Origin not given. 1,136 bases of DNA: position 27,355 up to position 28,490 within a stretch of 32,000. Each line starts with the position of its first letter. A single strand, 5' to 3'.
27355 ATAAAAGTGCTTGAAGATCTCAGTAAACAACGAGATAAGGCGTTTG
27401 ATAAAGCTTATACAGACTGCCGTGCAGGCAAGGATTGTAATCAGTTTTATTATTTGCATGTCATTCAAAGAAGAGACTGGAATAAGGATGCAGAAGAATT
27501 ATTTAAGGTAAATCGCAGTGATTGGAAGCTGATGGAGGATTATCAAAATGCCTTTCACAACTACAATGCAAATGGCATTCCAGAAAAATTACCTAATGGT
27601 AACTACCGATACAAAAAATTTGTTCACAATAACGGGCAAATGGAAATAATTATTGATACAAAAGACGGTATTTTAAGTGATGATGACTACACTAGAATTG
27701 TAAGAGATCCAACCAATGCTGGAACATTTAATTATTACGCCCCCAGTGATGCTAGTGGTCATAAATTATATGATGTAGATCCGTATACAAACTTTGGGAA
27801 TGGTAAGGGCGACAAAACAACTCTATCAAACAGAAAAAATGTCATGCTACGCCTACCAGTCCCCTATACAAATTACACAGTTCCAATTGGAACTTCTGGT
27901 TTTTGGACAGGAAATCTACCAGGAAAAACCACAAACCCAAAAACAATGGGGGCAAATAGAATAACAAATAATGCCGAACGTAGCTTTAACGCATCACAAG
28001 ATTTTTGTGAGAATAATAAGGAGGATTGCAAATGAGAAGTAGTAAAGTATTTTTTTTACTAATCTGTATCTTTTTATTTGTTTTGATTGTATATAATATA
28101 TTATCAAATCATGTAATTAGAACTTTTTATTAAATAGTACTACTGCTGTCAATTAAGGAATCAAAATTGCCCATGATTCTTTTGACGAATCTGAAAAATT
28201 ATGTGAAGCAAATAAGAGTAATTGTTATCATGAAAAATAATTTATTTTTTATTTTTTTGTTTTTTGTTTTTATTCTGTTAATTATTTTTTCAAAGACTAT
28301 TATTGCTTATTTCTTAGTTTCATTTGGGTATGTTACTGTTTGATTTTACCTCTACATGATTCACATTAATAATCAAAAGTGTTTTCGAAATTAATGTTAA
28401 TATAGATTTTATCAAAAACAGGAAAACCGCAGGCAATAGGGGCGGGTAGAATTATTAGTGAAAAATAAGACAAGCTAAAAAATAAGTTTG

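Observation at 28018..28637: Three tandem modules of a toxin 3' tail coupled to a 32-40 codon transmembrane micro-ORF, in place of a conventional cdiI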

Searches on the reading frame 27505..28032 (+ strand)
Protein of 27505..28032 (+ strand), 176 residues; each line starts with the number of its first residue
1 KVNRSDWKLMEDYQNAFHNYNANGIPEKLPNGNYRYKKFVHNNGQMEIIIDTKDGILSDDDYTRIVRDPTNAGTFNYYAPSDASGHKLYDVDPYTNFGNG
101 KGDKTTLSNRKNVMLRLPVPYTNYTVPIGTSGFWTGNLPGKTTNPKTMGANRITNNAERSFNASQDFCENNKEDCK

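Call 38: find_homologous_proteins(query=A2, max_evalue=0.001)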
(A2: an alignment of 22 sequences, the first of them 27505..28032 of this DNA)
Query A2 (22 sequences) (176 aa, profile of the alignment): 68 proteins with E <= 0.001 among 693 candidates.
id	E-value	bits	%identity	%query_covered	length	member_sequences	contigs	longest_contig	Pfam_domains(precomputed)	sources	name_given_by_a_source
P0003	2.7e-35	139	63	97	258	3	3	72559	-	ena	-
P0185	1.3e-34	137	51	95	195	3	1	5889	-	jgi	jgi:hypothetical protein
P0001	7.1e-34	135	66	99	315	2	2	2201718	-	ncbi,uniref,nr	ncbi:Uncharacterised protein [Moraxella veridica]|uniref:Uncharacterized protein n=2 Tax=Moraxellace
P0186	1.2e-33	134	51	95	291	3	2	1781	-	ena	-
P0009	6.2e-33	132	61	72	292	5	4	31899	-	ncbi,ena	-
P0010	1.3e-32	131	68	65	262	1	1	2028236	-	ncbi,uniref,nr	ncbi:hypothetical protein LU293_03405 [Moraxella nasovis]|uniref:hypothetical protein n=1 Tax=Moraxe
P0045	2.5e-32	130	42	91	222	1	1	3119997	-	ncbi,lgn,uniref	ncbi:hypothetical protein H4W00_002458 [Psychrobacter sp. PL19]|uniref:hypothetical protein n=1 Tax=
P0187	3.4e-32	129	31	53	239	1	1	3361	-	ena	-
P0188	1.9e-31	127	24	73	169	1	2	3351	-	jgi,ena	-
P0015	4.4e-31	126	56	95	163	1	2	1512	-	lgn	-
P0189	7.2e-27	112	26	59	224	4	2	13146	PF23847.2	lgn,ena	-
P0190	2.3e-26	110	25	61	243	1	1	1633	PF23847.2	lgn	-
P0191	2.6e-26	110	26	63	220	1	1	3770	PF23847.2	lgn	-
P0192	3.3e-26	110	26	59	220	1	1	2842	PF23847.2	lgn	-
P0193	3.7e-26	110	26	59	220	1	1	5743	PF23847.2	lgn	-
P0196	2.1e-25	107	28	59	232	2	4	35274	PF23847.2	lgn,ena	-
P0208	4.0e-24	103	26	59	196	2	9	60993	PF23847.2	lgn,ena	-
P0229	3.7e-21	93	25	75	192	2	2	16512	-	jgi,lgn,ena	-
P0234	1.2e-19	89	31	45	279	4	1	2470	PF25023.2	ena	-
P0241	1.6e-16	78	35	42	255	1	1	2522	PF25023.2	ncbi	-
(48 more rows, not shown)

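Call 39: find_encoding_contigs(protein=P0208, flank=2500, max_places=2)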
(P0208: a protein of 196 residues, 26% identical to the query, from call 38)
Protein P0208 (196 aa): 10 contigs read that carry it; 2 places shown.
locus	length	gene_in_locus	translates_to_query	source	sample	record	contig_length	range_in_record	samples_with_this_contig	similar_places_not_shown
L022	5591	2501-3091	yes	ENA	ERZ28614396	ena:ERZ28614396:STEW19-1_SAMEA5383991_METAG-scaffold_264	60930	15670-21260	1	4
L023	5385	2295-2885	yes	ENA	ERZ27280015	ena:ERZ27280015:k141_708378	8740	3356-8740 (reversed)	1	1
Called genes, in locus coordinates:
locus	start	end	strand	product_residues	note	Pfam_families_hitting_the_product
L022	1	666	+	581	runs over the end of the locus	PF20441:TerL_nuclease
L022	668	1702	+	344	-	PF23847:DUF7211, PF00583:Acetyltransf_1 (weak), PF13302:Acetyltransf_3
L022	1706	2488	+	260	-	PF23847:DUF7211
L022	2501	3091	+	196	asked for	PF23847:DUF7211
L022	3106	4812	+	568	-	PF23847:DUF7211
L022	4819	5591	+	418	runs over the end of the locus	PF04860:Phage_portal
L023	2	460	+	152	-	?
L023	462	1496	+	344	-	PF23847:DUF7211, PF00583:Acetyltransf_1 (weak), PF13302:Acetyltransf_3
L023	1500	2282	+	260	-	PF23847:DUF7211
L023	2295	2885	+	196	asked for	PF23847:DUF7211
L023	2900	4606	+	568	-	PF23847:DUF7211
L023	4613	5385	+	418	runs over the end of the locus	PF04860:Phage_portal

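Call 41: find_encoding_contigs(protein=P0241, flank=2500, max_places=2)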
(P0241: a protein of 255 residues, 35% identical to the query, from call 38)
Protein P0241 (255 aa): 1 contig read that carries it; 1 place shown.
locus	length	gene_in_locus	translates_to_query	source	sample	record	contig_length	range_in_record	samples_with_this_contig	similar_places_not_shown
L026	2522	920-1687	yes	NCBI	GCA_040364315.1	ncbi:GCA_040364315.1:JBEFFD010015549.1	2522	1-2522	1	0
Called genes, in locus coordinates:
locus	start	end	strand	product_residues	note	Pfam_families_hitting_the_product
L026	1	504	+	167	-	?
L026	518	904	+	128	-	-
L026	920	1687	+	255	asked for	PF25023:TEN_YD-shell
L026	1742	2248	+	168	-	-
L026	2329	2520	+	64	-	?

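Call 53: predict_structure(alignment_id=A3)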
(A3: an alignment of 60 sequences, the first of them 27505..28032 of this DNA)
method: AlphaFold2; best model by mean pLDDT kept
length: 176 residues; sequences in the alignment: 60
mean_pLDDT: 88.1   pTM: 0.74
mean pLDDT of the five models: 88.1, 86.6, 86.1, 85.8, 85.3
residues with pLDDT >= 90: 126; 70-90: 30; 50-70: 19; < 50: 1
segments of 3 or more residues with pLDDT < 50: none
pLDDT, mean of each block of 10 residues (from residue 1): 83 94 96 96 95 96 95 93 91 91 94 94 93 78 58 68 84 84
secondary structure, 60 per line:
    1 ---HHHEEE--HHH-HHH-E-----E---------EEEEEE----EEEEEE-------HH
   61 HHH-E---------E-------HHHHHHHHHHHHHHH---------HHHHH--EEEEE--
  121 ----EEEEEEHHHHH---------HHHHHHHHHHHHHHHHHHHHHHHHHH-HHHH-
elements in order: E7-9 E36-41 E46-51 H59-63 H83-97 H107-111 E114-118 E125-130 H131-135 H145-170 H172-175

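Call 56: fold_search(model_id=the predicted structure, library=pdb)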
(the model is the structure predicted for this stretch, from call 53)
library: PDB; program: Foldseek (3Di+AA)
matches with E <= 10: 47; with E <= 0.001: 0
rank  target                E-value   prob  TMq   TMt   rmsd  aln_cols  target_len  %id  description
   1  8zjy_E                2.8e+00  0.07  0.11  0.05   5.1        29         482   21  Cryo-EM structure of pAg-bound BTN2A1-BTN3A1-BTN3A3 in complex with Vgamma9-Vdelta2 TCR (G115 genotype) (released 2025-11-26)
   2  4ae8_C                4.6e+00  0.04  0.14  0.14   7.2        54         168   13  Crystal structure of human THEM4 (released 2012-07-11)
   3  3m5a_A                4.6e+00  0.02  0.11  0.08  11.7        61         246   13  SET7/9 Y245A in complex with TAF10-K189me3 peptide and AdoHcy (released 2010-07-28)
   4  3d5p_A                5.3e+00  0.05  0.16  0.19   5.5        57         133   12  CRYSTAL STRUCTURE OF A PUTATIVE GLUCAN SYNTHESIS REGULATOR OF SMI1/KNR4 FAMILY (BF1740) FROM BACTEROIDES FRAGILIS NCTC (released 2008-07-15)
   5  4j7f_A                5.3e+00  0.01  0.10  0.08  12.2        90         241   10  SET7/9Y335pAF in complex with TAF10 peptide and AdoHcy (released 2014-03-26)
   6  8esi_D                5.6e+00  0.02  0.11  0.07   8.5        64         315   12  Bile Salt Hydrolase from B. longum with covalent inhibitor bound (released 2023-11-01)
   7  4e47_B                5.6e+00  0.02  0.09  0.08  10.7        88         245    9  SET7/9 in complex with inhibitor (R)-(3-(3-cyanophenyl)-1-oxo-1-(pyrrolidin-1-yl)propan-2-yl)-1,2,3,4-tetrahydroisoqui (released 2012-03-28)
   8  7svi_D                5.6e+00  0.02  0.11  0.06  11.6        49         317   10  Bile Salt Hydrolase C from Lactobacillus johnsonii (released 2023-01-25)
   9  6trw_B                5.6e+00  0.01  0.10  0.04  11.3        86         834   13  Crystal structure of DPP8 in complex with the EIL peptide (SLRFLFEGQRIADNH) (released 2021-01-13)
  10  1tfk_A                5.9e+00  0.08  0.20  0.34   6.2        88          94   15  Ribonuclease from Escherichia coli complexed with its inhibtor protein (released 2005-03-01)
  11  8oir_Aa               5.9e+00  0.07  0.18  0.09   4.7        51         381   14  55S human mitochondrial ribosome with mtRF1 and P-site tRNA (released 2023-06-14)
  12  3cs9_C                6.3e+00  0.08  0.16  0.12   4.0        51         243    8  Human ABL kinase in complex with nilotinib (released 2008-04-22)
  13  4ae8_B                6.3e+00  0.05  0.16  0.16   6.2        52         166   13  Crystal structure of human THEM4 (released 2012-07-11)
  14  7w5z_B                6.3e+00  0.04  0.10  0.08   3.1        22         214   23  Cryo-EM structure of Tetrahymena thermophila mitochondrial complex IV, composite dimer model (released 2022-04-06)
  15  7svi_A                6.3e+00  0.02  0.11  0.07  10.7        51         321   12  Bile Salt Hydrolase C from Lactobacillus johnsonii (released 2023-01-25)
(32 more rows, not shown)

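Call 61: fold_search(model_id=the predicted structure, library=viral)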
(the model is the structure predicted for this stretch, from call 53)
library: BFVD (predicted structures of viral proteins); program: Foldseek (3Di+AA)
matches with E <= 10: 166; with E <= 0.001: 0
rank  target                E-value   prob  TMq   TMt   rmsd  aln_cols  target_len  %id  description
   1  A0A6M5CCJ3            8.3e-01  0.04  0.16  0.05  20.7       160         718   14  Uncharacterized protein [Shigella phage 2019SD1]
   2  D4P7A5                1.7e+00  0.02  0.12  0.16  15.7       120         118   15  (no name in the UniProt tables at hand)
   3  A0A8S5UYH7            2.0e+00  0.08  0.14  0.27   3.8        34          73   12  Uncharacterized protein [Siphoviridae sp. ctjKY6]
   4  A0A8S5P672            2.1e+00  0.08  0.16  0.12  11.0        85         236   12  Uncharacterized protein [Siphoviridae sp. ct0106]
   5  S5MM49                2.4e+00  0.06  0.16  0.29   9.6        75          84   16  Lipoprotein [Bacillus phage JL]
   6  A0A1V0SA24            2.4e+00  0.03  0.14  0.14   7.9        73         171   15  Uncharacterized protein [Catovirus CTV1]
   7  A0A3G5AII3            2.4e+00  0.03  0.20  0.19  13.2       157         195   10  Uncharacterized protein [Sylvanvirus sp.]
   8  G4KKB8                2.5e+00  0.03  0.17  0.11  19.1       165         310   14  (no name in the UniProt tables at hand)
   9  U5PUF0                2.7e+00  0.10  0.18  0.32   9.2        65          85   15  DUF6440 domain-containing protein [Bacillus phage Grass]
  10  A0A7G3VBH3            2.7e+00  0.08  0.12  0.14   6.2        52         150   12  Uncharacterized protein [Gordonia Phage Barsten]
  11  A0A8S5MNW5            2.8e+00  0.09  0.17  0.34   7.5        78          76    9  Outer membrane protein assembly factor [Myoviridae sp. ctI7W9]
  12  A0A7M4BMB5            2.8e+00  0.04  0.13  0.21  10.9        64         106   12  Uncharacterized protein [Escherichia phage CLB_P1]
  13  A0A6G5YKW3            2.8e+00  0.03  0.15  0.22  11.0       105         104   10  (no name in the UniProt tables at hand)
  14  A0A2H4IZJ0            3.0e+00  0.11  0.21  0.15   7.1        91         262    5  Uncharacterized protein [uncultured Caudovirales phage]
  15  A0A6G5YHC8            3.0e+00  0.09  0.18  0.33   7.3        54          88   18  (no name in the UniProt tables at hand)
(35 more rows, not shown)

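Call 62: find_encoding_contigs(protein=P0229, flank=2000, max_places=2)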
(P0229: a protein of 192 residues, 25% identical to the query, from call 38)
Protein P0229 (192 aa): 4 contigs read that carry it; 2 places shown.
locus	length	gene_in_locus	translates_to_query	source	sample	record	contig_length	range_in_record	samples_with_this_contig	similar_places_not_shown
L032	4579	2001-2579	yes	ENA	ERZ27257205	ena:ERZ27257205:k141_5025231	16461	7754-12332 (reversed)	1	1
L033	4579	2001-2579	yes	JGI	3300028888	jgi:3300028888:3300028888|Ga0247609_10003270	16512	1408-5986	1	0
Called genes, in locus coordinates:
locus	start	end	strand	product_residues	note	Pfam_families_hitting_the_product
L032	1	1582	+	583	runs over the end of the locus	PF20441:TerL_nuclease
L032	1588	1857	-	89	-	-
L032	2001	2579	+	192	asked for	-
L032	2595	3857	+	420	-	PF04860:Phage_portal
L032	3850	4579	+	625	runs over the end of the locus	PF04586:Peptidase_S78 (weak)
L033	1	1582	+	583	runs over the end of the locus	PF20441:TerL_nuclease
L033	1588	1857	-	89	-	-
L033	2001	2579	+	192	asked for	-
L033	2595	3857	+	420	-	PF04860:Phage_portal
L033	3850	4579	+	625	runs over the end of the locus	PF04586:Peptidase_S78 (weak)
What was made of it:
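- Phage homologues of the core sit between terminase and portal with no immunity gene (calls 39, 62).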

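Call 63: find_encoding_contigs(protein=P0187, flank=2000, max_places=2)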
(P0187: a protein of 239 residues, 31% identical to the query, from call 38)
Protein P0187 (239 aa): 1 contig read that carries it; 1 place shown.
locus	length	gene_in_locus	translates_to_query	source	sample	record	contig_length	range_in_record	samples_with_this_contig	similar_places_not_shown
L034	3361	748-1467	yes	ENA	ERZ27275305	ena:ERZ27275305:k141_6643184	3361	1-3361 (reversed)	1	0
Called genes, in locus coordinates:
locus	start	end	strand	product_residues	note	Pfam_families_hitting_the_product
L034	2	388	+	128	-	?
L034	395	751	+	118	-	-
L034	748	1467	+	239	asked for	-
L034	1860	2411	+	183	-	-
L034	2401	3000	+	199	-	-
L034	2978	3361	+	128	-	?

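Call 64: find_encoding_contigs(protein=P0234, flank=2000, max_places=2)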
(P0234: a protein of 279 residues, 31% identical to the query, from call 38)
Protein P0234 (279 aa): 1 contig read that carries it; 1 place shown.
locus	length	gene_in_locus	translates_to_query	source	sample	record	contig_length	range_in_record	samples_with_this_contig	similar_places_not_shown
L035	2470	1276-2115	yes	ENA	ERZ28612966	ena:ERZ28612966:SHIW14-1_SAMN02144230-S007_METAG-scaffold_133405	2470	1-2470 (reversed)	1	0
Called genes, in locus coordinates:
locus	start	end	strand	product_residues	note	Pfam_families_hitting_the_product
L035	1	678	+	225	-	?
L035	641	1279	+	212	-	-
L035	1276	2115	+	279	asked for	PF25023:TEN_YD-shell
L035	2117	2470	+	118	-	?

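Call 66: search_protein_families(library=phrogs, proteins=[P0208, P0229, window:27505-28032:+, P0196], max_evalue=0.01)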
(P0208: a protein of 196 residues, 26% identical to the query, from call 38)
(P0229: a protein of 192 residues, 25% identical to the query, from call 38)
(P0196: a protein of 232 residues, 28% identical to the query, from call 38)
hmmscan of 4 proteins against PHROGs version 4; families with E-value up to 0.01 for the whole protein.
P0208 (196 aa): 12 families
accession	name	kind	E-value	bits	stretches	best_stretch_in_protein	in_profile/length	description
phrog_32444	-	unknown function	1.3e-11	45.7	1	6-44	3-41/220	-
phrog_7021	-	unknown function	5.1e-07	30.3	1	8-46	190-228/330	-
phrog_11022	-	unknown function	1.2e-05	26.6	1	6-101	40-136/227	-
phrog_17496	-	unknown function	2.1e-05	26.2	1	8-36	2-30/117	-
phrog_7502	-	unknown function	2.7e-05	24.9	1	9-33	7-31/298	-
phrog_34327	-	unknown function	4e-05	24.5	1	9-72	13-75/167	-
phrog_6291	-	unknown function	0.00019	22.5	1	8-38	5-34/177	-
phrog_24711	-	unknown function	0.00086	18.9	1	11-33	341-363/532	-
phrog_14710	-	unknown function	0.0014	19.6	1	9-35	6-32/193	-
phrog_38171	-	unknown function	0.0017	19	1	10-30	8-28/227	-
phrog_14126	-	unknown function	0.0042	17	1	9-29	30-50/447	-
phrog_35934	-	head and packaging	0.0045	17.2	1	9-28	11-30/331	virion structural protein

P0229 (192 aa): 1 family
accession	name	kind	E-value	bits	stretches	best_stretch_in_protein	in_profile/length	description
phrog_32444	-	unknown function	0.0035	18.2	1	3-19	6-22/220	-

window:27505-28032:+ (176 aa): 0 families

P0196 (232 aa): 12 families
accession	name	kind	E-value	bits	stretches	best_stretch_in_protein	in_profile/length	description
phrog_32444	-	unknown function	1.8e-10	42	1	4-60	4-60/220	-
phrog_7021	-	unknown function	9.7e-07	29.4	1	7-110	192-273/330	-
phrog_24711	-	unknown function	1.7e-06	27.9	1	8-75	341-403/532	-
phrog_7502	-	unknown function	3.1e-05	24.7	1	7-30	8-31/298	-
phrog_38171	-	unknown function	4.4e-05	24.2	1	7-33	8-34/227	-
phrog_6291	-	unknown function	0.00029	21.9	1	7-25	7-25/177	-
phrog_14710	-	unknown function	0.00038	21.4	1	7-28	7-28/193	-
phrog_35934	-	head and packaging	0.0013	19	1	7-34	12-38/331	virion structural protein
phrog_34327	-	unknown function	0.0015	19.3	1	8-25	15-32/167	-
phrog_11022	-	unknown function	0.0019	19.4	1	8-80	45-110/227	-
phrog_14126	-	unknown function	0.0028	17.6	1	7-25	31-49/447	-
phrog_17496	-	unknown function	0.005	18.5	1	8-24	5-21/117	-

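Call 70: search_dna_similar(query=P0208, collection=phages, mode=protein, max_rows=10, max_evalue=0.001)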
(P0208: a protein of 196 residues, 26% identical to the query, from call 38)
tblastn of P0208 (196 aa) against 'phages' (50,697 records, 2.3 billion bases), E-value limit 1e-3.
Records with a match: 8; places in all: 10; records where one place covers at least 80% of the query: 1.
Best place of each record, by identity: 60-80% 5; <60% 3.
By first word of the organism name: Bacteriophage 6; Faecalibacterium 2.
By host as written in the record: - 6; Faecalibacterium prausnitzii 2.
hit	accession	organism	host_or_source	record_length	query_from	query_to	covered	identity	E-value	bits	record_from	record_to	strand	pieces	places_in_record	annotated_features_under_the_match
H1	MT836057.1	Bacteriophage sp.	human fecal samples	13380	4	184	92%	26.6%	1e-4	48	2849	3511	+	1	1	record has no annotation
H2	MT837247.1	Bacteriophage sp.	human fecal samples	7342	8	42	18%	74.3%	1e-7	56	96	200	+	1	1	record has no annotation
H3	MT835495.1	Bacteriophage sp.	human fecal samples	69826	3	33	16%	77.4%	3e-8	58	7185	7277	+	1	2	record has no annotation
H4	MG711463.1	Faecalibacterium phage FP_oengus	Faecalibacterium prausnitzii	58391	7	38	16%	71.9%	5e-7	55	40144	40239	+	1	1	hypothetical protein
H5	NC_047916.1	Faecalibacterium phage FP_oengus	Faecalibacterium prausnitzii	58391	7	38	16%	71.9%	5e-7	55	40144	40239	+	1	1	hypothetical protein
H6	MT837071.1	Bacteriophage sp.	human fecal samples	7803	5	42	19%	57.9%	1e-6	54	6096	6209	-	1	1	record has no annotation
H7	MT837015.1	Bacteriophage sp.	human fecal samples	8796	4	48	23%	48.9%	4e-6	52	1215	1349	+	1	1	record has no annotation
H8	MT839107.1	Bacteriophage sp.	human fecal samples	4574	9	38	15%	70.0%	4e-6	52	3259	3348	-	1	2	record has no annotation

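Call 87: search_solved_structures(query=A3, max_evalue=10)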
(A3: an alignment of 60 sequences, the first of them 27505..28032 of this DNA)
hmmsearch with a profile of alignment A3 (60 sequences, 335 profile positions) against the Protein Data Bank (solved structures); distinct sequences matched with E-value up to 10: 0.

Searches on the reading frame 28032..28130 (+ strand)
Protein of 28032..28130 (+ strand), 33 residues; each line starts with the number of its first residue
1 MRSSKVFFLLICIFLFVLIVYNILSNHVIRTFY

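Call 7: search_protein_families(library=pfam, proteins=[window:28032-28130:+], max_evalue=1)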
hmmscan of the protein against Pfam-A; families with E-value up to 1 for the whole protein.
window:28032-28130:+ (33 aa): 4 families
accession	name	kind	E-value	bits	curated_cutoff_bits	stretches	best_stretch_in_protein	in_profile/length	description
PF24661.1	DUF7649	-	0.0017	18.9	27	1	6-32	5-31/85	Domain of unknown function (DUF7649)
PF05961.16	Chordopox_A13L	-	0.03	15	24.1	1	5-24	4-23/69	Chordopoxvirus A13L protein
PF21976.1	SMIM43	-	0.42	11.1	27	1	6-31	14-39/63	Small integral membrane protein 43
PF15106.11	TMEM156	-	0.68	9.7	27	1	6-29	180-204/226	TMEM156 protein family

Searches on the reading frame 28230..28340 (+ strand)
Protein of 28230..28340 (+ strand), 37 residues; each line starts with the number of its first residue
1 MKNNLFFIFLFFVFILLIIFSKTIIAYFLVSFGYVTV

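Call 7: search_protein_families(library=pfam, proteins=[window:28230-28340:+], max_evalue=1)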
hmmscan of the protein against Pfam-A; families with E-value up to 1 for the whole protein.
window:28230-28340:+ (37 aa): 1 family
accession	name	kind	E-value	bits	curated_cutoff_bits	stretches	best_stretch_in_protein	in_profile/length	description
PF03563.18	Bunya_G2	-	0.72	9.4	25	1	5-32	187-214/281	Bunyavirus glycoprotein G2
